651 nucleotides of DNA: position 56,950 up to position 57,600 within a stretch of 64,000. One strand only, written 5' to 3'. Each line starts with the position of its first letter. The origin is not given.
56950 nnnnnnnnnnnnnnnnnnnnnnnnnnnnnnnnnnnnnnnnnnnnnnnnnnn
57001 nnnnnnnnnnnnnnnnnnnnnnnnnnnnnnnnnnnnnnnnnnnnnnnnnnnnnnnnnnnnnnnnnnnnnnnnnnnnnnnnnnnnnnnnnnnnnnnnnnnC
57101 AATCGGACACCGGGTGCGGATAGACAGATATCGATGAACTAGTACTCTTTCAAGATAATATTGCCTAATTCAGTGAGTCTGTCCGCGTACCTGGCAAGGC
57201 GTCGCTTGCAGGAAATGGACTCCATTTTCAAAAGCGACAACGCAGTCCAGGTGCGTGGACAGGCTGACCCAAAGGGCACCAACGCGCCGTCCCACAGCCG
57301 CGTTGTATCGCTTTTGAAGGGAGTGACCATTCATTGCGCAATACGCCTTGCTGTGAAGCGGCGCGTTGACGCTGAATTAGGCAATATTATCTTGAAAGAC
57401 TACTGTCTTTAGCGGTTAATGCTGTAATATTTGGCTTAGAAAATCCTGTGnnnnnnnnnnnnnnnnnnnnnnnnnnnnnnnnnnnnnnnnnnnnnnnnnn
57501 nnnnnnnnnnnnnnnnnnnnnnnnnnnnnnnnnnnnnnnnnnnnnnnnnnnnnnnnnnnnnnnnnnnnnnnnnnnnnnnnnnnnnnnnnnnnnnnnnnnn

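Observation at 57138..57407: Second copy of the structured element; its first bases supply the stop codon of the GlxA/AraC regulator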

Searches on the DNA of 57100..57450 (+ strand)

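Call 7: search_rna_families(source=window, start=57100, end=57450, threshold=evalue, max_evalue=10)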
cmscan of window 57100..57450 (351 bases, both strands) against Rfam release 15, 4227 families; matches with E-value up to 10: 4.
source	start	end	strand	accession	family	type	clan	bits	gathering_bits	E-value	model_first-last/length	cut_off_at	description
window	57343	57426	+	RF02437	SpF44_sRNA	Gene; sRNA;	-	23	70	0.06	1-102/102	no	Streptococcus sRNA SpF44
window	57181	57260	-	RF03403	mir-5366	Gene; miRNA;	-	17.8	73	0.4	1-71/71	no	mir-5366 microRNA precursor family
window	57176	57265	+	RF03734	mir-4773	Gene; miRNA;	-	15.4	100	5.2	9-70/78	no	mir-4773 microRNA precursor family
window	57133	57174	+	RF00613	SNORD94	Gene; snRNA; snoRNA; CD-box;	-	10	60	8.7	91-132/137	no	Small nucleolar RNA SNORD94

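Call 29: search_dna_similar(query=window:57138-57407:+, collection=plasmids, mode=distant, max_evalue=0.01)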
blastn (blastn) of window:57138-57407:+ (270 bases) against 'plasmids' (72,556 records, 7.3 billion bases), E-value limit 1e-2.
No match.

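Call 91: search_rna_families(sources=[L023, L024], threshold=evalue, max_evalue=1)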
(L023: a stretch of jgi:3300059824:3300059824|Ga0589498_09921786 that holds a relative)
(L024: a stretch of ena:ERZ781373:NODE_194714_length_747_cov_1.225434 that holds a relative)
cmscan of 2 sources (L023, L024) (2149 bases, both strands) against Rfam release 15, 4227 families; matches with E-value up to 1: 0.
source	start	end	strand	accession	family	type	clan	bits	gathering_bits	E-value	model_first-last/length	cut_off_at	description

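Call 98: search_dna_similar(query=L023:587-859:+, collection=plasmids, mode=distant, max_evalue=0.01)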
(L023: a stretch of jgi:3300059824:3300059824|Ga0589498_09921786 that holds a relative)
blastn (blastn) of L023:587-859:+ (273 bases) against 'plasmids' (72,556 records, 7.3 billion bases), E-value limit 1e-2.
Records with a match: 1; places in all: 1; records where one place covers at least 80% of the query: 0.
Best place of each record, by identity: 80-90% 1.
By first word of the organism name: Azotobacter 1.
By predicted mobility (MOB-suite, as given by PLSDB): mobilizable 1.
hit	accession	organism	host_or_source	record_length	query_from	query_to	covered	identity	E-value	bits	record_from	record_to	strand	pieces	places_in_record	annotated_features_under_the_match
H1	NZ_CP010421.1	Azotobacter chroococcum NCIMB 8003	cell culture,soil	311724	166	217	19%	80.8%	2e-3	50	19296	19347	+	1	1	none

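Call 100: get_annotated_region(hit=H1, flank=1500)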
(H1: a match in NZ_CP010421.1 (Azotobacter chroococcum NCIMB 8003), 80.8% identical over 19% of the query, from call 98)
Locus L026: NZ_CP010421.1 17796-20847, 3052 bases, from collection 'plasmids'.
description: Azotobacter chroococcum NCIMB 8003 plasmid pAcX50f, complete sequence
organism: Azotobacter chroococcum NCIMB 8003 (NCBI taxid 1328314)
taxonomy: Bacteria; Pseudomonadota; Gammaproteobacteria; Pseudomonadales; Pseudomonadaceae; Azotobacter; Azotobacter chroococcum; Azotobacter chroococcum NCIMB 8003
host: -; source: cell culture,soil; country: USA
typing (MOB-suite, as given by PLSDB): mobilizable; relaxase MOBH
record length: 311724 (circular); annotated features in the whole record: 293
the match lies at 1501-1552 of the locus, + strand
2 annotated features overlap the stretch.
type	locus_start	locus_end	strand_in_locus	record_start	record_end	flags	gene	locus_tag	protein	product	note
CDS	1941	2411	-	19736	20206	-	-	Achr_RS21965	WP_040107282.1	RidA family protein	-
CDS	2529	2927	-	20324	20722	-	-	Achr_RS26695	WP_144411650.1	hypothetical protein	-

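Call 103: search_dna_similar(query=L026:1335-1609:+, collection=plasmids, mode=distant, max_evalue=0.001, max_rows=60)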
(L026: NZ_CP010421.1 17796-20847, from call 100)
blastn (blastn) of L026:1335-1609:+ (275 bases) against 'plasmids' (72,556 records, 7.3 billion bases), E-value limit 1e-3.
Records with a match: 5; places in all: 8; records where one place covers at least 80% of the query: 4.
Best place of each record, by identity: >=99% 1; 95-99% 1; 90-95% 1; 80-90% 1; 60-80% 1.
By first word of the organism name: Azotobacter 3; Pseudomonas 1; Halomonas 1.
By predicted mobility (MOB-suite, as given by PLSDB): mobilizable 2; non-mobilizable 2; conjugative 1.
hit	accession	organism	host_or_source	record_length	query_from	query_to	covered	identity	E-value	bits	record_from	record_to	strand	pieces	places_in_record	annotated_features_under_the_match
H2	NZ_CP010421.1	Azotobacter chroococcum NCIMB 8003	cell culture,soil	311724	1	275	100%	100.0%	4e-138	497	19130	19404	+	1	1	none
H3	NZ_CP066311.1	Azotobacter chroococcum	single,soil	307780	22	273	92%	90.5%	2e-91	342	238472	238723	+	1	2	none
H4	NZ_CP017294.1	Pseudomonas aeruginosa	Homo sapiens,blood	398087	4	273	98%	81.2%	3e-64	252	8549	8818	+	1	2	none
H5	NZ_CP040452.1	Halomonas sp. PA16-9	-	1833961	3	273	99%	73.2%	4e-30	139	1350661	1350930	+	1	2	none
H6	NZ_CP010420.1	Azotobacter chroococcum NCIMB 8003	cell culture,soil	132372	233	275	16%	95.3%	2e-9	70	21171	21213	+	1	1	none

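Call 104: get_annotated_region(hit=H4, flank=2500)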
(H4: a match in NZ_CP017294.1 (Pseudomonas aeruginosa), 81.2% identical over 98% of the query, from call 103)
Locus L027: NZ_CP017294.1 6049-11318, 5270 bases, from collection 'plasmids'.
description: Pseudomonas aeruginosa strain PA83 plasmid unnamed1, complete sequence
organism: Pseudomonas aeruginosa (NCBI taxid 287)
taxonomy: Bacteria; Pseudomonadota; Gammaproteobacteria; Pseudomonadales; Pseudomonadaceae; Pseudomonas; Pseudomonas aeruginosa
host: -; source: Homo sapiens,blood; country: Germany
typing (MOB-suite, as given by PLSDB): conjugative; replicon IncP; relaxase MOBP; mating-pair formation MPF_T
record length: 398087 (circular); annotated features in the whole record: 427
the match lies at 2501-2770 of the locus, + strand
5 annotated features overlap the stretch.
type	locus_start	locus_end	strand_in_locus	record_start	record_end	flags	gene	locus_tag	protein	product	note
CDS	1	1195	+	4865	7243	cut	-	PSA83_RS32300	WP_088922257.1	MMPL family transporter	-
CDS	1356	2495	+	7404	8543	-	-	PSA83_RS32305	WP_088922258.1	acyl-CoA dehydrogenase family protein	-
CDS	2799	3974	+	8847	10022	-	-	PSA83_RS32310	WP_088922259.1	CaiB/BaiF CoA-transferase family protein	-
CDS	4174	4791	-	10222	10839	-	-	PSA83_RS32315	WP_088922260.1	RluA family pseudouridine synthase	GO:0001522 - pseudouridine synthesis [Evidence IEA]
CDS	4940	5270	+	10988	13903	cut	-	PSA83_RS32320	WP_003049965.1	Tn3-like element IS1071 family transposase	GO:0006313 - DNA transposition [Evidence IEA]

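Call 105: get_annotated_region(hit=H5, flank=2500)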
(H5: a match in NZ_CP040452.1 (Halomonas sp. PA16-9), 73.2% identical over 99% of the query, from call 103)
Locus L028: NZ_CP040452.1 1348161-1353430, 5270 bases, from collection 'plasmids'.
description: Halomonas sp. PA16-9 plasmid p_unnamed1, complete sequence
organism: Halomonas sp. PA16-9 (NCBI taxid 2576841)
taxonomy: Bacteria; Pseudomonadota; Gammaproteobacteria; Oceanospirillales; Halomonadaceae; Halomonas; Halomonas sp. PA16-9
host: -; source: -; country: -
typing (MOB-suite, as given by PLSDB): non-mobilizable
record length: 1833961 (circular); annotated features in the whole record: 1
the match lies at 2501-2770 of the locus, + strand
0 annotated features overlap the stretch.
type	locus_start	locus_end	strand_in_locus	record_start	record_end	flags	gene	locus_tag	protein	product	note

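Call 106: get_annotated_region(hit=H3, flank=2500)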
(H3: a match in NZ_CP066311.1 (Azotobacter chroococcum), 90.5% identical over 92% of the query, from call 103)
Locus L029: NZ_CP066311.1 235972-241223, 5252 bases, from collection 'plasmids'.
description: Azotobacter chroococcum strain HR1 plasmid unnamed1, complete sequence
organism: Azotobacter chroococcum (NCBI taxid 353)
taxonomy: Bacteria; Pseudomonadota; Gammaproteobacteria; Pseudomonadales; Pseudomonadaceae; Azotobacter; Azotobacter chroococcum
host: -; source: single,soil; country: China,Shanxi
typing (MOB-suite, as given by PLSDB): non-mobilizable
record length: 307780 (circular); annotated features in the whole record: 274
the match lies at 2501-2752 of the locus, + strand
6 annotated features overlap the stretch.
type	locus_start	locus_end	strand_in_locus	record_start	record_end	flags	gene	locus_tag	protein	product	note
CDS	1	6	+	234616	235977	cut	-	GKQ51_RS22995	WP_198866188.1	IS701 family transposase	-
CDS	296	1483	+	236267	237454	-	-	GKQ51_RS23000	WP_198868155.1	MFS transporter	GO:0055085 - transmembrane transport [Evidence IEA]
CDS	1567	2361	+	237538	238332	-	-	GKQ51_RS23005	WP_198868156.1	SDR family oxidoreductase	-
CDS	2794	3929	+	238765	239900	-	-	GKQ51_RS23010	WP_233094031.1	IS630 family transposase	-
CDS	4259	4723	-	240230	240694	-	-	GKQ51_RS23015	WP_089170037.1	heme-degrading domain-containing protein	-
CDS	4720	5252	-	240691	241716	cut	-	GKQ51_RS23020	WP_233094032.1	oxidoreductase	-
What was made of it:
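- The co-located enzyme gene in Azotobacter is an IS630-family DDE transposase (call 106).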

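Call 111: search_rna_families(sources=[L026, L027, L028, L029], threshold=evalue, max_evalue=1)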
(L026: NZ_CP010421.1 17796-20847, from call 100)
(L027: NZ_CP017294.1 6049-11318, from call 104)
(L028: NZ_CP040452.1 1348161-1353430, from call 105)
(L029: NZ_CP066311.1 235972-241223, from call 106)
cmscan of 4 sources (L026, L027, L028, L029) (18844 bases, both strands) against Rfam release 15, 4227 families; matches with E-value up to 1: 2.
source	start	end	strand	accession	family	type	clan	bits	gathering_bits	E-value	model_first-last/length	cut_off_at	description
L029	2636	2707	+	RF00919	mir-874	Gene; miRNA;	-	27.7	74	0.23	1-78/78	no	mir-874 microRNA precursor family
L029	1772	1860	+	RF01390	isrG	Gene; sRNA;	-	16.7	100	0.86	1-279/279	no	isrG Hfq binding RNA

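Call 113: search_dna_similar(query=L027:2500-2770:+, collection=plasmids, mode=distant, max_evalue=0.001, max_rows=60)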
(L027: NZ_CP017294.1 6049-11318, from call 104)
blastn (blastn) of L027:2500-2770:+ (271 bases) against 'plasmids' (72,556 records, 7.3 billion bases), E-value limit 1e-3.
Records with a match: 4; places in all: 6; records where one place covers at least 80% of the query: 4.
Best place of each record, by identity: >=99% 1; 80-90% 1; 60-80% 2.
By first word of the organism name: Azotobacter 2; Pseudomonas 1; Halomonas 1.
By predicted mobility (MOB-suite, as given by PLSDB): non-mobilizable 2; conjugative 1; mobilizable 1.
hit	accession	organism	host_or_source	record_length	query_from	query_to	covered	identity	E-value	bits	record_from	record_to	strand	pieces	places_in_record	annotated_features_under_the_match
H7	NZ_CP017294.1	Pseudomonas aeruginosa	Homo sapiens,blood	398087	1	271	100%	100.0%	5e-136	489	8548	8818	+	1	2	none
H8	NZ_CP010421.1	Azotobacter chroococcum NCIMB 8003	cell culture,soil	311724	2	271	100%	81.2%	2e-64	252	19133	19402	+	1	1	none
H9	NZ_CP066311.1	Azotobacter chroococcum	single,soil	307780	26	271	91%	79.8%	8e-52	210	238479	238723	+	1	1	none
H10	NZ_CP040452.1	Halomonas sp. PA16-9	-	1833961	2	271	100%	71.6%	6e-28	132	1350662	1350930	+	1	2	none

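Call 114: search_dna_similar(query=L028:2501-2770:+, collection=plasmids, mode=distant, max_evalue=0.001, max_rows=60)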
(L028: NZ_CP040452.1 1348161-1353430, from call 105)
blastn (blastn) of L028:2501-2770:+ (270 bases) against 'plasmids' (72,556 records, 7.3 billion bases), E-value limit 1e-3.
Records with a match: 4; places in all: 6; records where one place covers at least 80% of the query: 3.
Best place of each record, by identity: >=99% 1; 60-80% 3.
By first word of the organism name: Azotobacter 2; Halomonas 1; Pseudomonas 1.
By predicted mobility (MOB-suite, as given by PLSDB): non-mobilizable 2; mobilizable 1; conjugative 1.
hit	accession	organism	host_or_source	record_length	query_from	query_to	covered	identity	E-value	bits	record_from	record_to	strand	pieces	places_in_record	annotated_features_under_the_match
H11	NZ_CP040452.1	Halomonas sp. PA16-9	-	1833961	1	270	100%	100.0%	2e-135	488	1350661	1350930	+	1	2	none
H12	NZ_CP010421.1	Azotobacter chroococcum NCIMB 8003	cell culture,soil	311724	1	270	100%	73.2%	4e-30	139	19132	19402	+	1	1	none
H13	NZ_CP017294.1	Pseudomonas aeruginosa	Homo sapiens,blood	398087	2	270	100%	71.6%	6e-28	132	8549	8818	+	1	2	none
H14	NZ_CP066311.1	Azotobacter chroococcum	single,soil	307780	57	270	79%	74.1%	9e-26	123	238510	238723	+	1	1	none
